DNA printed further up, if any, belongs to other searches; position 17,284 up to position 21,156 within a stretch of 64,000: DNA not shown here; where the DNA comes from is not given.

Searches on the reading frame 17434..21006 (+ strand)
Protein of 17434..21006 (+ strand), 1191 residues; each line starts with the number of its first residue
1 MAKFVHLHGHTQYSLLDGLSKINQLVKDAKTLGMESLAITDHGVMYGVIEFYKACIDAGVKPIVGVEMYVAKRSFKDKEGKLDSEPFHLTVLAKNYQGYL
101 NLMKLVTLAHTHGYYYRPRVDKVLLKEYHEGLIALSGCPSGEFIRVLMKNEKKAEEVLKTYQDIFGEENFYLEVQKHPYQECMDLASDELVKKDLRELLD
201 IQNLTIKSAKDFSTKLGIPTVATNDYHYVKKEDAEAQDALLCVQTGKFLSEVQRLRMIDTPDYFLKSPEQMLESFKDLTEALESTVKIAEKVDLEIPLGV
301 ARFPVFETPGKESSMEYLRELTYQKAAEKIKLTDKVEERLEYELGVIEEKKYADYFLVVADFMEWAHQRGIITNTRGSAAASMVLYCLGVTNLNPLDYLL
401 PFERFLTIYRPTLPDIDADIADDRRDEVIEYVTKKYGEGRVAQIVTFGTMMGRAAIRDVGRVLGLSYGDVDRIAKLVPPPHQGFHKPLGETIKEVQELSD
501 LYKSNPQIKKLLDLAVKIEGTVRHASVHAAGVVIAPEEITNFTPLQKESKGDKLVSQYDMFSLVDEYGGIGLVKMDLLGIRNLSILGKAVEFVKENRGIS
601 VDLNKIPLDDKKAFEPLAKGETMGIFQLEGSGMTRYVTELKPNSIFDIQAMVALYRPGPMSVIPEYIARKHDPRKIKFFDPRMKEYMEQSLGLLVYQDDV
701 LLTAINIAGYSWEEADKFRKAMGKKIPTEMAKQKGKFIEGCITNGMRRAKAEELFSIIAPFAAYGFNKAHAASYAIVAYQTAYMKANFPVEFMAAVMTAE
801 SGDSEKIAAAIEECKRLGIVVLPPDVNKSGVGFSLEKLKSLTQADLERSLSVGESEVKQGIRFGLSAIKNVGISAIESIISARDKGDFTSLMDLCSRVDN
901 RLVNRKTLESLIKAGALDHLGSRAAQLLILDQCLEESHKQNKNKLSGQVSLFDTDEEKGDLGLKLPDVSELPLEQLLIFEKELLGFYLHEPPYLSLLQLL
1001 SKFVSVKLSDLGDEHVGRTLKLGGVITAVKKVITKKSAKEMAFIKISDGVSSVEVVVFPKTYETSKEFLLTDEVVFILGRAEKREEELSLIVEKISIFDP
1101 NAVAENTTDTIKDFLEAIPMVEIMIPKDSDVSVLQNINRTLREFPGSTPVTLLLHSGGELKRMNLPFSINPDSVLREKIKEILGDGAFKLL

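Call 43: search_protein_families(library=ncbifam, proteins=[window:17434-21006:+], max_evalue=0.00001)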
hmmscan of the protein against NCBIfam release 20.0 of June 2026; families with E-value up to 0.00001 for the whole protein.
window:17434-21006:+ (1191 aa): 14 families
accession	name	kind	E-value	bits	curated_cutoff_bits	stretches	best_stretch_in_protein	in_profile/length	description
NF005298.0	PRK06826.1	equivalog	0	1254.2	1260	1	2-1188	3-1148/1151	DNA polymerase III subunit alpha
NF004226.0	PRK05673.1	equivalog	0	1215.5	1002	1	3-1185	5-1140/1146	DNA polymerase III subunit alpha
TIGR00594.1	polc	superfamily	0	1129.8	434.35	1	4-1058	1-1022/1022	DNA polymerase III subunit alpha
NF005617.0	PRK07374.1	equivalog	4.6e-295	981.9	1653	1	3-1098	2-1080/1170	DNA polymerase III subunit alpha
NF005377.0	PRK06920.1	equivalog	2.2e-273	909.9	1806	1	3-1185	2-1101/1108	DNA polymerase III subunit alpha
NF007079.0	PRK09532.1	equivalog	1.3e-193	645.6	1525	1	3-767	2-777/876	DNA polymerase III subunit alpha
NF004225.0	PRK05672.1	subfamily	6.4e-187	623.7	939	1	2-1101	4-1035/1047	error-prone DNA polymerase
NF005516.0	PRK07135.1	equivalog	1.9e-181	605.6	1084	2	243-1080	157-959/974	DNA polymerase III DnaE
NF004550.0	PRK05898.1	equivalog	2.3e-173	578.9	1182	2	220-945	137-832/971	DNA polymerase III subunit alpha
NF005582.0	PRK07279.1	equivalog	5.9e-160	534.4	1279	2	215-1097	145-963/1033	DNA polymerase III subunit alpha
NF005616.0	PRK07373.1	equivalog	2.4e-83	280.2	646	1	762-1096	34-358/449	DNA polymerase III subunit alpha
NF001688.0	PRK00448.1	equivalog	4.6e-66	223.3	873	3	83-396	611-913/1445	PolC-type DNA polymerase III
TIGR01405.1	polC_Gram_pos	equivalog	6e-58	196.5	1043.45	3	81-396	375-678/1211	DNA polymerase III subunit alpha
NF041577.1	nside_bi_sphtase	equivalog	6.6e-06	25.5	400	0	5-71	4-68/276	3',5'-nucleoside bisphosphate phosphatase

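Call 45: find_homologous_proteins(query=window:17434-21006:+, max_evalue=1e-50)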
Query window:17434-21006:+ (1191 aa): 8000 proteins with E <= 1e-50 among 8000 candidates; the best 120 are listed.
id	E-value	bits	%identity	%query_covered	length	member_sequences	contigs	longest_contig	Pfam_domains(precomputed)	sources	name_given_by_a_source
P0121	0.0e+0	2642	100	100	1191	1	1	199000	PF02811.27,PF14579.13,PF01336.32,PF17657.7,PF07733.19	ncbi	-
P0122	0.0e+0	2370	88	100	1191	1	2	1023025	PF02811.27,PF14579.13,PF01336.32,PF17657.7,PF07733.19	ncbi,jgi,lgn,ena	-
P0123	0.0e+0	2304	85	100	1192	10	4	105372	PF02811.27,PF14579.13,PF01336.32,PF17657.7,PF07733.19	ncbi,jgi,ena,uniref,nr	ncbi:DNA polymerase III subunit alpha [Candidatus Daviesbacteria bacterium RIFCSPHIGHO2_01_FULL_40_1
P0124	0.0e+0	2285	86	100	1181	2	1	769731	PF02811.27,PF14579.13,PF01336.32,PF17657.7,PF07733.19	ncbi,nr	ncbi:DNA polymerase III subunit alpha [Candidatus Daviesbacteria bacterium]|nr:DNA polymerase III su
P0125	0.0e+0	2262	84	100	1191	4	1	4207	PF02811.27,PF14579.13,PF01336.32,PF17657.7,PF07733.19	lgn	-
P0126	0.0e+0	2208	82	100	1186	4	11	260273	PF02811.27,PF14579.13,PF01336.32,PF17657.7,PF07733.19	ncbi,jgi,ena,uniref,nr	ncbi:DNA polymerase III subunit alpha [Candidatus Daviesbacteria bacterium RIFCSPHIGHO2_02_FULL_41_1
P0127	0.0e+0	2156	81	100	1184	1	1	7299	PF02811.27,PF14579.13,PF01336.32,PF17657.7,PF07733.19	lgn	-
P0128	0.0e+0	2146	80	100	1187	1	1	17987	PF02811.27,PF14579.13,PF01336.32,PF17657.7,PF07733.19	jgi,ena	-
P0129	0.0e+0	2139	80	100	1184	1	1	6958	PF02811.27,PF14579.13,PF01336.32,PF17657.7,PF07733.19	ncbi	-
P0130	0.0e+0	2133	80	100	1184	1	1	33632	PF02811.27,PF14579.13,PF01336.32,PF17657.7,PF07733.19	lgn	-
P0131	0.0e+0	2125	80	100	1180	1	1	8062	PF02811.27,PF14579.13,PF01336.32,PF17657.7,PF07733.19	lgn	-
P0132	0.0e+0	2119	79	100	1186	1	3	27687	PF02811.27,PF14579.13,PF01336.32,PF17657.7,PF07733.19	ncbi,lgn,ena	-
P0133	0.0e+0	2104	79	100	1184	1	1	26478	PF02811.27,PF14579.13,PF01336.32,PF17657.7,PF07733.19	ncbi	-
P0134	0.0e+0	2100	78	100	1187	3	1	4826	PF02811.27,PF14579.13,PF01336.32,PF17657.7,PF07733.19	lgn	-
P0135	0.0e+0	2093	78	100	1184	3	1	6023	PF02811.27,PF14579.13,PF01336.32,PF17657.7,PF07733.19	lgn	-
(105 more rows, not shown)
